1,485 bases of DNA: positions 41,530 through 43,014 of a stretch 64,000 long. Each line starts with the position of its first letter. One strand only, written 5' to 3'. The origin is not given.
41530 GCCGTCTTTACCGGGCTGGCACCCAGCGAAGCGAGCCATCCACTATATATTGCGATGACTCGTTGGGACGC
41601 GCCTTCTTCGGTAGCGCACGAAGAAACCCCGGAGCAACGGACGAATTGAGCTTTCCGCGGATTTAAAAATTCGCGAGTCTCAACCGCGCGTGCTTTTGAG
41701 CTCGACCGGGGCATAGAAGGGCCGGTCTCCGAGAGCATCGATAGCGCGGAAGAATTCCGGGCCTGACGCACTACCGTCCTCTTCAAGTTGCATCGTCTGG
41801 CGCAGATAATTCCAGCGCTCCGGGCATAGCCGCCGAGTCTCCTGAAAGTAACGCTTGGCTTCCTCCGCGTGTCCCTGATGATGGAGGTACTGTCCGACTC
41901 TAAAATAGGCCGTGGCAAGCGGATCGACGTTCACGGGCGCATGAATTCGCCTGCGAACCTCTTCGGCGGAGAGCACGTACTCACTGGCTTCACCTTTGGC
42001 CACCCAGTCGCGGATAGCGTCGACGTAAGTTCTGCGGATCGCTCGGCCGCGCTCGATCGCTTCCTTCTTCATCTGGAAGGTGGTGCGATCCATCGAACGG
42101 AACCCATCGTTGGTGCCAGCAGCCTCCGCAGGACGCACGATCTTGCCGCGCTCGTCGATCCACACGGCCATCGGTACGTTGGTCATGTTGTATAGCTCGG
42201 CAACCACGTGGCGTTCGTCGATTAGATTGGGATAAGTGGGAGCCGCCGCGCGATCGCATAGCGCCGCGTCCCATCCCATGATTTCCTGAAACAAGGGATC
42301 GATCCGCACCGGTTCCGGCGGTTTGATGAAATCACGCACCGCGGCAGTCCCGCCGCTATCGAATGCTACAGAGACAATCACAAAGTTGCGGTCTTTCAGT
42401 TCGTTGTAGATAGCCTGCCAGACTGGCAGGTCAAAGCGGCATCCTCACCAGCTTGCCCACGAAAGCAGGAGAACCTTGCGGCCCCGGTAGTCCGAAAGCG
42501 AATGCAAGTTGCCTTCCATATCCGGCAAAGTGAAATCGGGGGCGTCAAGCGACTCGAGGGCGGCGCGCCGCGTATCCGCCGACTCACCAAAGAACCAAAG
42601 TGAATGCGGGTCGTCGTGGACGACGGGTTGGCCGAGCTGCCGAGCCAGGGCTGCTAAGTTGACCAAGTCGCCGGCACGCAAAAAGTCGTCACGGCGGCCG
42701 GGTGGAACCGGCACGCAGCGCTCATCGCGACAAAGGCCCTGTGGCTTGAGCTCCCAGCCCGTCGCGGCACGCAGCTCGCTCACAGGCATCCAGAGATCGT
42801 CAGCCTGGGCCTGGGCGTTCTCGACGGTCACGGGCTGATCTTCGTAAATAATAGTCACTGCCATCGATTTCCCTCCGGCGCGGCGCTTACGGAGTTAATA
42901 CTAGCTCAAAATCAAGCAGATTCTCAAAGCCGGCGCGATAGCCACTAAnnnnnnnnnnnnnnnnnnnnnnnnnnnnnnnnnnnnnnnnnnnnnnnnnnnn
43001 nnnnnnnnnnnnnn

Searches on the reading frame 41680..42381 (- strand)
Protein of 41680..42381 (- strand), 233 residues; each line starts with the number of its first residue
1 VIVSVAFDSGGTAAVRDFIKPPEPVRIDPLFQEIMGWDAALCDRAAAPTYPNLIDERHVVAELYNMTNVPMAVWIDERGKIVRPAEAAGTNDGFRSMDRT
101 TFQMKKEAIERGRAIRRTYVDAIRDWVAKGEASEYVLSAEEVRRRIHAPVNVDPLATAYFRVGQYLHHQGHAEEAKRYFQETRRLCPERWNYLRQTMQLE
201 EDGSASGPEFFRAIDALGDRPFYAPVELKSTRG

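Call 37: search_protein_families(library=pfam, proteins=[window:41680-42381:-], max_evalue=0.0001)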
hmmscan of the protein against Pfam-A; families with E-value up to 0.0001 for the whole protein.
window:41680-42381:- (233 aa): 1 family
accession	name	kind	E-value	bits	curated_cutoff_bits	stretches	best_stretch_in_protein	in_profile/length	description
PF07719.23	TPR_2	-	6.5e-05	23.2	27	0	156-188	1-33/34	Tetratricopeptide repeat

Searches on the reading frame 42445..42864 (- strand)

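Call 37: search_protein_families(library=pfam, proteins=[window:42445-42864:-], max_evalue=0.0001)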
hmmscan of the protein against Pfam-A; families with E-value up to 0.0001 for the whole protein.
window:42445-42864:- (139 aa): 2 families
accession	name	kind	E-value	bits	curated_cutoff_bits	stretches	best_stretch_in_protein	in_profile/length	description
PF00578.27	AhpC-TSA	-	6.8e-06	26.5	26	1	107-138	4-35/124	AhpC/TSA family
PF08534.16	Redoxin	-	5.6e-05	23.4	26.6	1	108-139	6-40/148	Redoxin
